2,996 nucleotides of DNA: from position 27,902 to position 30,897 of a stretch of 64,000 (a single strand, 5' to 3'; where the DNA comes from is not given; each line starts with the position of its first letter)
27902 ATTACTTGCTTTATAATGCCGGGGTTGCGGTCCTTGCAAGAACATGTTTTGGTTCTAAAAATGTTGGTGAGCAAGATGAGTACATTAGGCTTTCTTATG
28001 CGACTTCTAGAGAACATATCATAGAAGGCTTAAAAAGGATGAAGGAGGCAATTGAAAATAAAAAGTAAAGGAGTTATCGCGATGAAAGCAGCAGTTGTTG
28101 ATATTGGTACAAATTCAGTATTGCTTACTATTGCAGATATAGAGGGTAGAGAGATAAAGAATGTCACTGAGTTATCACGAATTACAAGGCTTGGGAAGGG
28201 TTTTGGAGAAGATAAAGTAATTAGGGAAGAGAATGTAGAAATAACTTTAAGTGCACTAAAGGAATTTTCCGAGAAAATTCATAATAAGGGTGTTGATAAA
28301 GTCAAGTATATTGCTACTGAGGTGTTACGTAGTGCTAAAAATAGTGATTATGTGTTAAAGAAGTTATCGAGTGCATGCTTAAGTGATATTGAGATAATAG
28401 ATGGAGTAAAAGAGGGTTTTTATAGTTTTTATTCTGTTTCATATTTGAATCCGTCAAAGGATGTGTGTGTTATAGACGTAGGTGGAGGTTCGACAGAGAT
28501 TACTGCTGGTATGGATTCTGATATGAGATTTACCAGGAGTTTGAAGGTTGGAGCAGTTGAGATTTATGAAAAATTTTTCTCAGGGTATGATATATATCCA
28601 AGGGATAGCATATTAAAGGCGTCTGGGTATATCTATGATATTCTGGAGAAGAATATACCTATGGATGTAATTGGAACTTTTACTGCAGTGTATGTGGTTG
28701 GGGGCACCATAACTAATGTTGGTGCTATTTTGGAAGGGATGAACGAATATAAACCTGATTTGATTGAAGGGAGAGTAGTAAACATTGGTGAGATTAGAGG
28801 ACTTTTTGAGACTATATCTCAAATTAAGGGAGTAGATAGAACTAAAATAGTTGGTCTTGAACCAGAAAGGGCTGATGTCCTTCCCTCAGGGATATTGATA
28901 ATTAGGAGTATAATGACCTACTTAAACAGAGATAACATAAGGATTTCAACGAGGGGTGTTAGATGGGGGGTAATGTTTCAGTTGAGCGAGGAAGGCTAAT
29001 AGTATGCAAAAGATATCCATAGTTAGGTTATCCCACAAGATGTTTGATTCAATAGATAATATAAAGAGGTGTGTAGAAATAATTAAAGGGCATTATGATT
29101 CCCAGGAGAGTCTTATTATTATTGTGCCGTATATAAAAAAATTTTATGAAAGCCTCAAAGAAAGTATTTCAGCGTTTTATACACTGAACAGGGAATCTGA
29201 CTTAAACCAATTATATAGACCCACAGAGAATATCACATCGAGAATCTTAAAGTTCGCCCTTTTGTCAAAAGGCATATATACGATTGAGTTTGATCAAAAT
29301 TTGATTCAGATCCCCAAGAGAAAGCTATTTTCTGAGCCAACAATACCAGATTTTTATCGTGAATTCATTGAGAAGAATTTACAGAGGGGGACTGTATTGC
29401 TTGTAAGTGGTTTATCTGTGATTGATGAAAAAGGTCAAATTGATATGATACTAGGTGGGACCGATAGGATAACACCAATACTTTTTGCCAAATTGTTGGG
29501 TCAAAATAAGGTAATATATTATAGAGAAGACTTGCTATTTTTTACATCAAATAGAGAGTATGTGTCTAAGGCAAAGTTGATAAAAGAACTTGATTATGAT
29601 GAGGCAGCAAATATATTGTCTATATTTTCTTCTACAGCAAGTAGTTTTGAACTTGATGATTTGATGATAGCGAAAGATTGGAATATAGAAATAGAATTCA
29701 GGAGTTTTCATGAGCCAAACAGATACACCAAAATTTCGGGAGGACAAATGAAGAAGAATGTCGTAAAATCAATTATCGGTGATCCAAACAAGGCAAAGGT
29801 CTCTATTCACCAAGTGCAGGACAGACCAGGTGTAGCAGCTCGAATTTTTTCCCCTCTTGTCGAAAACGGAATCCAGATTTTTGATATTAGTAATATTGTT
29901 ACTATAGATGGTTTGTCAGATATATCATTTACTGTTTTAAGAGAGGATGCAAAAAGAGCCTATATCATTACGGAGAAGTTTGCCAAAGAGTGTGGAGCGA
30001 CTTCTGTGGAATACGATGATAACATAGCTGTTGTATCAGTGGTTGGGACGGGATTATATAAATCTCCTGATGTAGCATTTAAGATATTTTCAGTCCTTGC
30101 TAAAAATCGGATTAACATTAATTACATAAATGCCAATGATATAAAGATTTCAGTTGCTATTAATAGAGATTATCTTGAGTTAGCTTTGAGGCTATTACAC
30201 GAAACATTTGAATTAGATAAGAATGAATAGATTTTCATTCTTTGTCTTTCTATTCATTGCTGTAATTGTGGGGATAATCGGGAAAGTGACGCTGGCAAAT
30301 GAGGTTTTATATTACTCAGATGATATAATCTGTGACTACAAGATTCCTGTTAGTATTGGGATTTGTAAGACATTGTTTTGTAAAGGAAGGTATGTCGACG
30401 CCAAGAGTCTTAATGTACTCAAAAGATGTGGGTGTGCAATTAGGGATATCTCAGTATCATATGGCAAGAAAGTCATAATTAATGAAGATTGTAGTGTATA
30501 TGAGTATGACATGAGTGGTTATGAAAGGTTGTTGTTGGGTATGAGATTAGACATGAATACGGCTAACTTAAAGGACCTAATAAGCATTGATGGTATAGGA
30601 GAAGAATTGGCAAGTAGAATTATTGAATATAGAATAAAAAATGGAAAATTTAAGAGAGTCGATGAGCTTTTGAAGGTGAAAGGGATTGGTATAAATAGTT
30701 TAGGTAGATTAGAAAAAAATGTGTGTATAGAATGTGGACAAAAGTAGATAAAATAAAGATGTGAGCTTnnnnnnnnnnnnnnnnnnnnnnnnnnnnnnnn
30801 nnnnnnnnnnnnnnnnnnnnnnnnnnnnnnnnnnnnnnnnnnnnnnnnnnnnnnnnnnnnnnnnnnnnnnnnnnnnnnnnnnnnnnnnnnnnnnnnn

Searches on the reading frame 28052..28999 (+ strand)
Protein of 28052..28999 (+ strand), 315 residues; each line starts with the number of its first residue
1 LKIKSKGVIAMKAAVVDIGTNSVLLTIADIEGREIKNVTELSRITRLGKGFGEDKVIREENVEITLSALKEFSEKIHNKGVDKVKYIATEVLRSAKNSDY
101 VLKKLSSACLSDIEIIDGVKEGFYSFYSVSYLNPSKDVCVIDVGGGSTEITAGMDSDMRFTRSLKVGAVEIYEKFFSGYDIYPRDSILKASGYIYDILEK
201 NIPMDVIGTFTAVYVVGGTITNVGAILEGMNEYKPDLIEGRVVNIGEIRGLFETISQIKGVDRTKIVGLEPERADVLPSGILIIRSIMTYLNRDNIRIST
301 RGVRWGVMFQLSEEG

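Call 12: search_protein_families(library=pfam, proteins=[window:28052-28999:+])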
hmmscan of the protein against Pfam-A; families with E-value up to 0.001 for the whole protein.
window:28052-28999:+ (315 aa): 2 families
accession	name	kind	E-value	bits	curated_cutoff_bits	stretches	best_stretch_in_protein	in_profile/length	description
PF02541.22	Ppx-GppA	-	4.1e-51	174.5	27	1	27-311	2-281/285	Ppx/GppA phosphatase family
PF01150.23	GDA1_CD39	-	0.00033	19.9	24.9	1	103-159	118-184/423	GDA1/CD39 (nucleoside phosphatase) family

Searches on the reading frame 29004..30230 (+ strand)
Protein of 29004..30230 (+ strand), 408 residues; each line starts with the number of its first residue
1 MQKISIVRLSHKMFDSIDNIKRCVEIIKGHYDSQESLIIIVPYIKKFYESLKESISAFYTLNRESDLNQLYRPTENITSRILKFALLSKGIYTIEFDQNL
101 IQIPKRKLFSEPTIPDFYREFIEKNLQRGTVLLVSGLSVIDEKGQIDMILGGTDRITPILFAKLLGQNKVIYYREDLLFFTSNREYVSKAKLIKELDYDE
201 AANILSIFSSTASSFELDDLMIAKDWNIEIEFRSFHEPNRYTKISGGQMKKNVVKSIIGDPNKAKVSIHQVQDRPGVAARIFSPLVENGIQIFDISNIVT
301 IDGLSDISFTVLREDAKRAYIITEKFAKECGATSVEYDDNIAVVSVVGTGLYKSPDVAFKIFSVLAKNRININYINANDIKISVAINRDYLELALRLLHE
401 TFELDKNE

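Call 12: search_protein_families(library=pfam, proteins=[window:29004-30230:+])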
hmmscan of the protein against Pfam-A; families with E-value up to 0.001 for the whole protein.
window:29004-30230:+ (408 aa): 4 families
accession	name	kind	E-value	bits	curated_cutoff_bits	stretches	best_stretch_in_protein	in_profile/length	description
PF22468.2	ACT_9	-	4.7e-24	84.3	27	2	344-402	1-61/61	ACT domain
PF13840.12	ACT_7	-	7.1e-20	71.1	27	2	337-400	2-65/65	ACT domain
PF01842.31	ACT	-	5.7e-10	39.2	27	1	270-330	6-65/66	ACT domain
PF00696.33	AA_kinase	-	3.4e-09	37.2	24.9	1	12-208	10-203/234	Amino acid kinase family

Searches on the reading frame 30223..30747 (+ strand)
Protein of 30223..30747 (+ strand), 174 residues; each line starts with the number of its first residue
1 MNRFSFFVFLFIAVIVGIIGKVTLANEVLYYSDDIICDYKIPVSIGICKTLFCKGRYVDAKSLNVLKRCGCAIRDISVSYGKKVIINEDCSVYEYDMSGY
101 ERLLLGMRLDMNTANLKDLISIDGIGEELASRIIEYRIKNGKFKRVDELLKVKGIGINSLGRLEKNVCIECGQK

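Call 12: search_protein_families(library=pfam, proteins=[window:30223-30747:+])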
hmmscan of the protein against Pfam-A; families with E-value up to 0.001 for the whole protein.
window:30223-30747:+ (174 aa): 4 families
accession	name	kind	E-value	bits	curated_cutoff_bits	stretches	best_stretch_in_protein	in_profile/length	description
PF12836.13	HHH_3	-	1.4e-16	60.8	27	1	109-167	6-64/65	Helix-hairpin-helix motif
PF00633.29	HHH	-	5.7e-09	35.8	24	1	112-136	6-30/30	Helix-hairpin-helix motif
PF14520.12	HHH_5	-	0.00027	21.8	27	0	114-135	32-53/57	Helix-hairpin-helix domain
PF12826.13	HHH_2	-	0.00063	20.3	27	0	111-136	29-54/64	Helix-hairpin-helix motif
